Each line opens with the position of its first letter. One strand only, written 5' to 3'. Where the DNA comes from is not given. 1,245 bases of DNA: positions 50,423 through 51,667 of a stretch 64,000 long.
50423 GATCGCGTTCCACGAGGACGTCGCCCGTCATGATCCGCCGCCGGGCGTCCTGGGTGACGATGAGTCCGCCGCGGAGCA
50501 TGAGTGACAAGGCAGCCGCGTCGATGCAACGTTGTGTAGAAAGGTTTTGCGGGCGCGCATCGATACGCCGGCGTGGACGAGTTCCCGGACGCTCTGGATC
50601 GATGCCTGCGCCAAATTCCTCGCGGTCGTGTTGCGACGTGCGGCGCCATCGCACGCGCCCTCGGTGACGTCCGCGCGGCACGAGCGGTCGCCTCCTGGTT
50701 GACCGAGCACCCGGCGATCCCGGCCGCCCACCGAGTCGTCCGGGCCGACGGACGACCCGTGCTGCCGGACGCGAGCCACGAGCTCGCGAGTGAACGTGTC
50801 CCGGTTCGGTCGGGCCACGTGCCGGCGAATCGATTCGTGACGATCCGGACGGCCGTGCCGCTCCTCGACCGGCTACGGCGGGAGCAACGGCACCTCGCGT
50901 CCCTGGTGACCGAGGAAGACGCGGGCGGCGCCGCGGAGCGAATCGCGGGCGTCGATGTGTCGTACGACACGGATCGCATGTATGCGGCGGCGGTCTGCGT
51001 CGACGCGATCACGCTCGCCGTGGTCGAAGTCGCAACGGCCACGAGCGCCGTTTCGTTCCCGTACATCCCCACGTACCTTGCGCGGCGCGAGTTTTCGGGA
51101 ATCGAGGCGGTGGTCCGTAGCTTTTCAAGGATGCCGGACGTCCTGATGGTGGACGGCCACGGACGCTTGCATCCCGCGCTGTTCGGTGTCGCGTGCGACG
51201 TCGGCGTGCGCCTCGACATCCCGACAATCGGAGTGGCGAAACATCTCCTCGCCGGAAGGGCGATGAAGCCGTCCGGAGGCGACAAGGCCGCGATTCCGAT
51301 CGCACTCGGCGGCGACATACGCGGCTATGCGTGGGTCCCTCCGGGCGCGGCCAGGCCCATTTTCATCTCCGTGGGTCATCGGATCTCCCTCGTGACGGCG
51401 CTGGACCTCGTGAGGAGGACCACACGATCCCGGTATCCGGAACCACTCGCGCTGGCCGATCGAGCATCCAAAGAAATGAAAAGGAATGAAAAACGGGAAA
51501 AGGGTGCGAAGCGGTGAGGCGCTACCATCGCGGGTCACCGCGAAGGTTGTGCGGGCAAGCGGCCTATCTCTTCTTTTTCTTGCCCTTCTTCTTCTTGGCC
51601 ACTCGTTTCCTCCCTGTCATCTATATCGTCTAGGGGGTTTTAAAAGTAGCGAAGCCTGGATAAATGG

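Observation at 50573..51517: Alkyltransferase-like (Cys-less MGMT domain) fused to endonuclease V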

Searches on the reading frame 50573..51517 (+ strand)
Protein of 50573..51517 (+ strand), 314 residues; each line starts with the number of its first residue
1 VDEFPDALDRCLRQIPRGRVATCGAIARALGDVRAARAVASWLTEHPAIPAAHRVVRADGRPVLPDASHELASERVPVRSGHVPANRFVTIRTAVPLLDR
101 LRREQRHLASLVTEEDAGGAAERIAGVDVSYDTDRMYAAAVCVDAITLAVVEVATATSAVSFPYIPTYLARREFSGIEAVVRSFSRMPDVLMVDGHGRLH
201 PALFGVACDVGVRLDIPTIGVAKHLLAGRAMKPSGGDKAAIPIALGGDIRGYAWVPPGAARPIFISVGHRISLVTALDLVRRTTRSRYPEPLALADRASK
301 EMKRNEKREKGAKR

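Call 3: search_protein_families(library=pfam, proteins=[window:50573-51514:+], max_evalue=1)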
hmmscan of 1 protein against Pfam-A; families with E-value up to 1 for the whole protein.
window:50573-51514:+ (314 aa): 3 families
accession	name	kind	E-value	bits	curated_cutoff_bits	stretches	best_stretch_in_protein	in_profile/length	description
PF04493.20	Endonuclease_5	-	2.4e-51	174.7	23.4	1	108-297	3-198/198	Endonuclease V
PF01035.26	DNA_binding_1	-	3.2e-12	46.5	27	1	9-62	7-62/81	6-O-methylguanine DNA methyltransferase, DNA binding domain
PF08459.17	UvrC_RNaseH_dom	-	0.029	14.6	22.3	1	174-224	68-114/159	UvrC RNAse H endonuclease domain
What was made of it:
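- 50573..50848 (+): N-terminal AGT C-domain/ATL-fold domain, aa 1-92. PF01035 at 46.5 bits (call 3).
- On Endonuclease V (PF04493): 174.7 bits against a cut-off of 23.4, covering model positions 3-198 of 198 (call 3).
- On O6-alkylguanine-DNA alkyltransferase (AGT/Ogt; PF01035 domain): 46.5 bits against a cut-off of 27 (call 3).
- Checked: Pfam gives PF04493 Endonuclease_5 at aa 108-297 (174.7 bits, cut-off 23.4) and PF01035 DNA_binding_1 at aa 9-62 (46.5 bits, cut-off 27) (call 3).
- Domain calls are above the curated cut-offs (call 3).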

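Call 4: search_protein_families(library=ncbifam, proteins=[window:50573-51514:+], max_evalue=1)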
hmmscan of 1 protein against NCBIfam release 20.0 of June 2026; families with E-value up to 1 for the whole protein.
window:50573-51514:+ (314 aa): 7 families
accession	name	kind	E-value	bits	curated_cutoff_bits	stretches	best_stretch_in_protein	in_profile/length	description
NF008629.1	PRK11617.1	equivalog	1.2e-46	158.8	230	1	100-305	5-214/218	deoxyribonuclease V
NF041102.1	endonuc_V_Ttgales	equivalog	6.6e-35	121.3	300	1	103-303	13-216/216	endonuclease V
TIGR00589.1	ogt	superfamily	9.8e-06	25.5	46.4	1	10-60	9-61/80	methylated-DNA--[protein]-cysteine S-methyltransferase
NF011964.0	PRK15435.1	equivalog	0.0013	17.8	345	1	10-60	277-329/354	bifunctional DNA-binding transcriptional regulator/O6-methylguanine-DNA methyltransferase Ada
NF007626.0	PRK10286.1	equivalog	0.0063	16.6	192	1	10-59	95-146/171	methylated-DNA--[protein]-cysteine S-methyltransferase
NF041132.1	DNA_protcyst_Mta_Thcoc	equivalog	0.15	11.9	250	1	13-60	103-150/169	methylated-DNA--protein-cysteine methyltransferase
NF003022.0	PRK03887.1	equivalog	0.25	11.1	164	1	13-60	103-150/175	methylated-DNA--protein-cysteine methyltransferase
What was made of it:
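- On Endonuclease V (PF04493): The NCBIfam equivalog NF008629 scores 158.8 bits, below its full-length cut-off of 230 (call 4).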

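Call 5: search_solved_structures(query=window:50573-51514:+, max_evalue=1, show_alignments=5)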
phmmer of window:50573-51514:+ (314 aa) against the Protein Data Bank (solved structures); distinct sequences matched with E-value up to 1: 21.
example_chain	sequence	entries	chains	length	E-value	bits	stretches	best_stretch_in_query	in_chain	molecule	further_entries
4xpu_A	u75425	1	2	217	2.4e-32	115.7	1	99-301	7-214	Endonuclease V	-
3goc_A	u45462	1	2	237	9.7e-31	110.4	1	117-299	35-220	Endonuclease V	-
4nsp_A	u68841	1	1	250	5.4e-23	85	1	116-304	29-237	Endonuclease V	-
6ozp_A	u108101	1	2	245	6.7e-23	84.7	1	120-304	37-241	Endonuclease V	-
6ozs_A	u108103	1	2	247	6.8e-23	84.7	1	120-304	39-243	Endonuclease V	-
6ozk_A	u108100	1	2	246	6.8e-23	84.7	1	120-304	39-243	Endonuclease V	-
6ozj_A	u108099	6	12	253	6.9e-23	84.7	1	119-304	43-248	Endonuclease V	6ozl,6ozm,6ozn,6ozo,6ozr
6oze_A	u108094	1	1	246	2.5e-22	82.8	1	116-304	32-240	Endonuclease V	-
6ozq_A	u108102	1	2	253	4.6e-22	82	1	119-304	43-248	Endonuclease V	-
5aoy_A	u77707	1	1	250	9.5e-22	80.9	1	120-304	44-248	ENDONUCLEASE V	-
2w35_A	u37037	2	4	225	1.2e-21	80.5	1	116-304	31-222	Endonuclease V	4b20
3hd0_A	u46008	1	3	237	1.4e-21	80.3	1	116-304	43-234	Endonuclease V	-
6ozg_A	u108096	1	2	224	3.2e-21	79.2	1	116-304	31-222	Endonuclease V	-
6ozf_A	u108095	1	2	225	6.2e-21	78.2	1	116-304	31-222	Endonuclease V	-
2w36_A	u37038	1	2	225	1.6e-20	76.9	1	116-304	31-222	ENDONUCLEASE V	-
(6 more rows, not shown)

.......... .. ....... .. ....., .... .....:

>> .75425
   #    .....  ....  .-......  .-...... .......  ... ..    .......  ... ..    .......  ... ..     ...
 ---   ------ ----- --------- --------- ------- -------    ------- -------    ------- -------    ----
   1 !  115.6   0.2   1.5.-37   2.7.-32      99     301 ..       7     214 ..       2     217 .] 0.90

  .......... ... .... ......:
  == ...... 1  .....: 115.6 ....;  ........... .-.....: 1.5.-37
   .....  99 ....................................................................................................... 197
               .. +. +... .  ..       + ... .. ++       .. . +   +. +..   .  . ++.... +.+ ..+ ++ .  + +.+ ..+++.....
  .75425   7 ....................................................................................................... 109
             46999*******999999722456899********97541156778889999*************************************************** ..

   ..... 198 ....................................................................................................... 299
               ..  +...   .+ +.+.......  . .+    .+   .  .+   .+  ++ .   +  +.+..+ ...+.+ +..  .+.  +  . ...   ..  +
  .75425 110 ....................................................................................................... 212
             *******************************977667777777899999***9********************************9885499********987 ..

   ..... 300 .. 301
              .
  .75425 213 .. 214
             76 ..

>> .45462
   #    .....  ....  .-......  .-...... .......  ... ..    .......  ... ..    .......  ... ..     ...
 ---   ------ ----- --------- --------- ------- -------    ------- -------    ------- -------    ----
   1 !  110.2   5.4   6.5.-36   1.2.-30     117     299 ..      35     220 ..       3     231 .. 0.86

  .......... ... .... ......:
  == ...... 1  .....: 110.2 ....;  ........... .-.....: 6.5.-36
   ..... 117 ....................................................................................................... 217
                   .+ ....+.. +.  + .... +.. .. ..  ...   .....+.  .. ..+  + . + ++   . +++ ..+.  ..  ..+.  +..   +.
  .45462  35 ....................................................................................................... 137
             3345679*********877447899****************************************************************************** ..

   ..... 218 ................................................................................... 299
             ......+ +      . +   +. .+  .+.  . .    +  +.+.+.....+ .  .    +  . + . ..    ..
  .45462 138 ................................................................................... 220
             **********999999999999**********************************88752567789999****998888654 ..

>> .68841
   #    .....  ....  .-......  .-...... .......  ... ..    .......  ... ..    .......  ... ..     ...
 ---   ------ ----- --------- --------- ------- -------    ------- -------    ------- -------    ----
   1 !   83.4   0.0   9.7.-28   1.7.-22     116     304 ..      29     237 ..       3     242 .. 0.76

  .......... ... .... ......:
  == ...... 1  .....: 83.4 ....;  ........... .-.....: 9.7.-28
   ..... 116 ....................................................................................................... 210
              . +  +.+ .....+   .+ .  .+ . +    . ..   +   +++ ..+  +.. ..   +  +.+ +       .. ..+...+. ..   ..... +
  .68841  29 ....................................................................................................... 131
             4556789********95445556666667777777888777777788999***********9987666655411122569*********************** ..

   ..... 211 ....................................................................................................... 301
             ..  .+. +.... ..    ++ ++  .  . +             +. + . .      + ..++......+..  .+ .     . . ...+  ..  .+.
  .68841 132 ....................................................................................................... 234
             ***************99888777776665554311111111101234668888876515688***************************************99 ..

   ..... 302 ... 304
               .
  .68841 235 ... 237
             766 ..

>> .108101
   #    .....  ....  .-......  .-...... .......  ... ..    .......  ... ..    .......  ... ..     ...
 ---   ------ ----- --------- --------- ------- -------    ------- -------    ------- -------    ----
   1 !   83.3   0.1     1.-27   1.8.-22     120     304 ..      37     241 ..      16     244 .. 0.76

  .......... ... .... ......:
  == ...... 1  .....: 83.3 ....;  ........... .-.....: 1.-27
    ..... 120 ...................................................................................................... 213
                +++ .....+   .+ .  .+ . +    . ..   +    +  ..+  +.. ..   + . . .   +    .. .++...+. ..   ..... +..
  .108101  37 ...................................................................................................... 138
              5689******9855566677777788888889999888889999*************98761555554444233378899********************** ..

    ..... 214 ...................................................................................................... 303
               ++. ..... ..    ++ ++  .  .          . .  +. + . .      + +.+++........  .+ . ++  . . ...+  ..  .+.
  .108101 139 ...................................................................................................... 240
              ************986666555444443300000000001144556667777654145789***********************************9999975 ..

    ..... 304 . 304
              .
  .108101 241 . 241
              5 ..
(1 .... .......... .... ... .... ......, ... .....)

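Call 6: find_homologous_proteins(query=window:50573-51514:+, max_evalue=0.00001)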
Query window:50573-51514:+ (314 aa): 484 proteins with E <= 0.00001 among 8000 candidates; the best 120 are listed.
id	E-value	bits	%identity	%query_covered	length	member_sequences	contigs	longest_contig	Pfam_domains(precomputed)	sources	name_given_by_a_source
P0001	1.8e-197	673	99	100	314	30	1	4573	PF04493.21,PF01035.27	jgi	-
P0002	5.6e-157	540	93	87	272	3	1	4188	PF04493.21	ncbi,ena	-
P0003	2.0e-155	535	80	100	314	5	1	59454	PF04493.21,PF01035.27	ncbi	ncbi:MAG TPA: endonuclease V [Thermoplasmata archaeon]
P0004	2.1e-146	505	87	86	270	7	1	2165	PF04493.21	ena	-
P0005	1.7e-145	502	86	87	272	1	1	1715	PF04493.21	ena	-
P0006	4.8e-143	494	92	80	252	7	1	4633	PF04493.21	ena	-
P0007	4.0e-140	484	85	87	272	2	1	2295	PF04493.21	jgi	-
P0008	4.0e-127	442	82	80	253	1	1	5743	PF04493.21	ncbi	-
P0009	3.0e-124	432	81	80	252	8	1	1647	PF04493.21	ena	-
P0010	8.9e-123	427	66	98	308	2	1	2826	PF04493.21,PF01035.27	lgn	-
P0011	1.4e-121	424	66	100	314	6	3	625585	PF04493.21,PF01035.27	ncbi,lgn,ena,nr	ncbi:MAG TPA: endonuclease V [Thermoplasmata archaeon]|nr:endonuclease V [Thermoplasmata archaeon]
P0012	5.5e-118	412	84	74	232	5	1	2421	PF04493.21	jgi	-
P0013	1.4e-113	397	63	100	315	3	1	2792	PF04493.21,PF01035.27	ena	-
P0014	2.7e-113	396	62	100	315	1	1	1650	PF04493.21,PF01035.27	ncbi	-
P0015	3.3e-112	393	62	100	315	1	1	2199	PF04493.21,PF01035.27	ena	-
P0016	4.3e-112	392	61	100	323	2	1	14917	PF04493.21,PF01035.27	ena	-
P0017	6.0e-112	392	60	100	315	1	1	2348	PF04493.21,PF01035.27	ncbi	-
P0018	6.1e-112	392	59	100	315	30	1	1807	PF04493.21,PF01035.27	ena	-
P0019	2.9e-111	390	61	99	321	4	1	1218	PF04493.21,PF01035.27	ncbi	-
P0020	7.8e-111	388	60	99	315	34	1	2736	PF04493.21,PF01035.27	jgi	-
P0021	1.0e-110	388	59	99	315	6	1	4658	PF04493.21,PF01035.27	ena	-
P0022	5.4e-110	385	59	100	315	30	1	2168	PF04493.21,PF01035.27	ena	-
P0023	7.2e-110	385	61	99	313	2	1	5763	PF04493.21,PF01035.27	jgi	jgi:deoxyribonuclease V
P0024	2.4e-109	383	59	100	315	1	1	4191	PF04493.21,PF01035.27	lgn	-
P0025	1.4e-108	381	61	99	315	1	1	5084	PF04493.21,PF01035.27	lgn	-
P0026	3.1e-108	380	59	99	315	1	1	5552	PF04493.21,PF01035.27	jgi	jgi:deoxyribonuclease V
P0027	4.5e-108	379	62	96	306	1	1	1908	PF04493.21,PF01035.27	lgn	-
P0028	5.4e-108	379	59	99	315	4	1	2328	PF04493.21,PF01035.27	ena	-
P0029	2.0e-107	377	60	100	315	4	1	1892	PF04493.21,PF01035.27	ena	-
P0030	2.1e-107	377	60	99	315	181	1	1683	PF04493.21,PF01035.27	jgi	jgi:deoxyribonuclease V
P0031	5.6e-107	376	59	99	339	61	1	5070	PF04493.21,PF01035.27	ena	-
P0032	7.1e-107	375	58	100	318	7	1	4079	PF04493.21,PF01035.27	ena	-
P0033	1.8e-106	374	59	98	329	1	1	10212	PF04493.21,PF01035.27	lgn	-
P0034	2.2e-106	374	58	100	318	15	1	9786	PF04493.21,PF01035.27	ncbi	-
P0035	6.1e-106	372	58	98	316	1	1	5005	PF04493.21,PF01035.27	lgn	-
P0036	6.3e-106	372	58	99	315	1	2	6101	PF04493.21,PF01035.27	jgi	jgi:deoxyribonuclease V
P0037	7.3e-106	372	58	99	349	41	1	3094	PF04493.21,PF01035.27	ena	-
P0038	1.2e-105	371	59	98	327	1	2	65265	PF04493.21,PF01035.27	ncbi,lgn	-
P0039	3.0e-105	370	57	99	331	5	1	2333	PF04493.21,PF01035.27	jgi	-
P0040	3.6e-105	370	59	99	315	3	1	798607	PF04493.21,PF01035.27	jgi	jgi:deoxyribonuclease V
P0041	3.7e-105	370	60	100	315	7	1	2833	PF04493.21,PF01035.27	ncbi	-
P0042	2.2e-104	367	57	99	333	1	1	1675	PF04493.21,PF01035.27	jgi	jgi:deoxyribonuclease V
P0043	9.2e-104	365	59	100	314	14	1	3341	PF04493.21,PF01035.27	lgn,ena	-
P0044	9.6e-104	365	57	100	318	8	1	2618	PF04493.21,PF01035.27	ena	-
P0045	1.3e-103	365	57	99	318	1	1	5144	PF04493.21,PF01035.27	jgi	jgi:deoxyribonuclease V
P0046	1.9e-103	364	58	100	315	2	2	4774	PF04493.21,PF01035.27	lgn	-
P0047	3.8e-103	363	57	99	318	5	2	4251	PF04493.21,PF01035.27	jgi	-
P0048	4.5e-103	363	56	99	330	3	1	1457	PF04493.21,PF01035.27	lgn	-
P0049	4.7e-103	363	58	99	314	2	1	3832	PF04493.21,PF01035.27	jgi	jgi:deoxyribonuclease V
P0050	9.0e-103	362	58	99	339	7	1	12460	PF04493.21,PF01035.27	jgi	-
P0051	1.0e-102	362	58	96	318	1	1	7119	PF04493.21,PF01035.27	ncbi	-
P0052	1.1e-102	362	56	99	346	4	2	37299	PF04493.21,PF01035.27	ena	-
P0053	1.4e-102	361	56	99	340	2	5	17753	PF04493.21,PF01035.27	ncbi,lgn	-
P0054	1.5e-102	361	57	98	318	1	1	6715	PF04493.21,PF01035.27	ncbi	-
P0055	1.8e-102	361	58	99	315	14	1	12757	PF04493.21,PF01035.27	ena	-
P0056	2.4e-102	360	57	100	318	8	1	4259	PF04493.21,PF01035.27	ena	-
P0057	2.5e-102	360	58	97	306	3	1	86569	PF04493.21,PF01035.27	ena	-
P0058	6.4e-102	359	55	100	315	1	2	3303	PF04493.21,PF01035.27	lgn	-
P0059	9.0e-102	359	56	99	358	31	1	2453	PF04493.21,PF01035.27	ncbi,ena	-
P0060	1.0e-101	358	56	99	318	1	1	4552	PF04493.21,PF01035.27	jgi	jgi:deoxyribonuclease V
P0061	1.1e-101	358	56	99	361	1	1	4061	PF04493.21,PF01035.27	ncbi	-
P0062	1.3e-101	358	62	94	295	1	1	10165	PF04493.21,PF01035.27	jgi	jgi:deoxyribonuclease V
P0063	2.3e-101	357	56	99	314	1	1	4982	PF04493.21,PF01035.27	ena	-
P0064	2.7e-101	357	55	98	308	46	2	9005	PF04493.21,PF01035.27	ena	-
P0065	4.9e-101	356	56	96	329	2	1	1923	PF04493.21,PF01035.27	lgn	-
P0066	7.0e-101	356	55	100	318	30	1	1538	PF04493.21,PF01035.27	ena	-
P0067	8.4e-101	355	56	98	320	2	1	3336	PF04493.21,PF01035.27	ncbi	-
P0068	1.1e-100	355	56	97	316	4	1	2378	PF04493.21,PF01035.27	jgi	-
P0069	1.2e-100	355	57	99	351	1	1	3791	PF04493.21,PF01035.27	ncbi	-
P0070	2.0e-100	354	56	99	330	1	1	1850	PF04493.21,PF01035.27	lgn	-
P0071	2.3e-100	354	59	96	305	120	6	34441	PF04493.21,PF01035.27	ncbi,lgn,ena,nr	ncbi:MAG: hypothetical protein E6J95_06630 [Methanobacteriota archaeon]|nr:MAG: hypothetical protein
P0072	2.4e-100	354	56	97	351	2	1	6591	PF04493.21,PF01035.27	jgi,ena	-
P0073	4.2e-100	353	56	98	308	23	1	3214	PF04493.21,PF01035.27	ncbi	-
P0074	5.0e-100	353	58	100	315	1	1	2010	PF04493.21,PF01035.27,PF01949.24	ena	-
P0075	7.4e-100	352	54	99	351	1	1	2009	PF04493.21,PF01035.27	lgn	-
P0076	8.3e-100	352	56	99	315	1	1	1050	PF04493.21,PF01035.27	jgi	jgi:deoxyribonuclease V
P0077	8.5e-100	352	55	99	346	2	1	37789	PF04493.21,PF01035.27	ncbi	-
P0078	1.0e-99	352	55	99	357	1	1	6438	PF04493.21,PF01035.27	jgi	-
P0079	1.1e-99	352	57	99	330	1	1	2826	PF04493.21,PF01035.27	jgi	jgi:deoxyribonuclease V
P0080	1.3e-99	351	54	98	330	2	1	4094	PF04493.21,PF01035.27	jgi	-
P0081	2.0e-99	351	55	99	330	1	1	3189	PF04493.21,PF01035.27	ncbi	-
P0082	2.8e-99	350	56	97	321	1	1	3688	PF04493.21,PF01035.27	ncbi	-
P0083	2.9e-99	350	57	97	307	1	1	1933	PF04493.21,PF01035.27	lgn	-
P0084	4.3e-99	350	59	100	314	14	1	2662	PF04493.21,PF01035.27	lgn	-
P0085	4.6e-99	350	57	93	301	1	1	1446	PF04493.21,PF01035.27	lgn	-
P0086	5.6e-99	349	55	97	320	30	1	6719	PF04493.21,PF01035.27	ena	-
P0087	8.0e-99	349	56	98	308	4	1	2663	PF04493.21,PF01035.27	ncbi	-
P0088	8.5e-99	349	56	99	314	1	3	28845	PF04493.21,PF01035.27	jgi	jgi:deoxyribonuclease V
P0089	9.2e-99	349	57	95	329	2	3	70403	PF04493.21,PF01035.27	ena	-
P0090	1.3e-98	348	57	100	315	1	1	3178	PF04493.21,PF01035.27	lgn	-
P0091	1.4e-98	348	54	99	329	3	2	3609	PF04493.21,PF01035.27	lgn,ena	-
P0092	1.8e-98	348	58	94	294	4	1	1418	PF04493.21,PF01035.27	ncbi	-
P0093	1.8e-98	348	58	94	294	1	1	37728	PF04493.21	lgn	-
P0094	2.7e-98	347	56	98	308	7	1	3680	PF04493.21,PF01035.27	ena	-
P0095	3.0e-98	347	58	96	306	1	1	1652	PF04493.21,PF01035.27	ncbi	ncbi:MAG: endonuclease V [Thermoplasmata archaeon]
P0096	3.2e-98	347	59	94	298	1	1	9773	PF04493.21,PF01035.27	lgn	-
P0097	3.3e-98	347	55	98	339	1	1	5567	PF04493.21,PF01035.27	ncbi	-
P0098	3.6e-98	347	54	99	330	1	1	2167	PF04493.21,PF01035.27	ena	-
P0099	5.9e-98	346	54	95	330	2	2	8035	PF04493.21,PF01035.27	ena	-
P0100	9.8e-98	345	56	100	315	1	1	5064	PF04493.21,PF01035.27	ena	-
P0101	1.5e-97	345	57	100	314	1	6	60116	PF04493.21,PF01035.27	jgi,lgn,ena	-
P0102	8.5e-97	342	55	97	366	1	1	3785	PF04493.21,PF01035.27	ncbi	-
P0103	1.3e-96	342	54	97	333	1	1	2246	PF04493.21,PF01035.27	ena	-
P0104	5.0e-96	340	55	99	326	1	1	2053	PF04493.21,PF01035.27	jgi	jgi:deoxyribonuclease V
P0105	5.2e-96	340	57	96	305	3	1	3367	PF04493.21,PF01035.27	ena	-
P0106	6.2e-96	339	58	92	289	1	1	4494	PF04493.21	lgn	-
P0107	8.2e-96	339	53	99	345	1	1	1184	PF04493.21,PF01035.27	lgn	-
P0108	1.6e-95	338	55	96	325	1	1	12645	PF04493.21,PF01035.27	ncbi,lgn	-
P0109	1.7e-95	338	54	99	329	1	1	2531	PF04493.21,PF01035.27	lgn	-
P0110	1.8e-95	338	53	97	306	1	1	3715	PF04493.21,PF01035.27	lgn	-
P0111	5.6e-95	336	53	99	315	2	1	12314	PF04493.21,PF01035.27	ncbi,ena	-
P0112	6.9e-95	336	52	99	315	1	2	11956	PF04493.21,PF01035.27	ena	-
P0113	7.0e-95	336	59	89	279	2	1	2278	PF04493.21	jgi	-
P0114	1.4e-94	335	54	99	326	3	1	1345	PF04493.21,PF01035.27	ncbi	-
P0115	2.1e-94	334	53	94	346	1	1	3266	PF04493.21,PF01035.27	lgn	-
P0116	3.3e-94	334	54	100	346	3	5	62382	PF04493.21,PF01035.27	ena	-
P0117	4.5e-94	333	56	96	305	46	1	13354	PF04493.21,PF01035.27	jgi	-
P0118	1.1e-93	332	58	92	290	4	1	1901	PF04493.21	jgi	jgi:deoxyribonuclease V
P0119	1.4e-93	332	54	94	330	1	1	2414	PF04493.21,PF01035.27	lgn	-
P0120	1.7e-93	331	53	98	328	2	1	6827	PF04493.21,PF01035.27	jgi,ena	-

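Call 26: find_encoding_contigs(protein=window:50573-51517:+, flank=10000, max_places=4)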
Protein window:50573-51517:+ (314 aa): no gene with exactly this product is on record in the collection.
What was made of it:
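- Tried and rejected: It is not on record (call 26).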
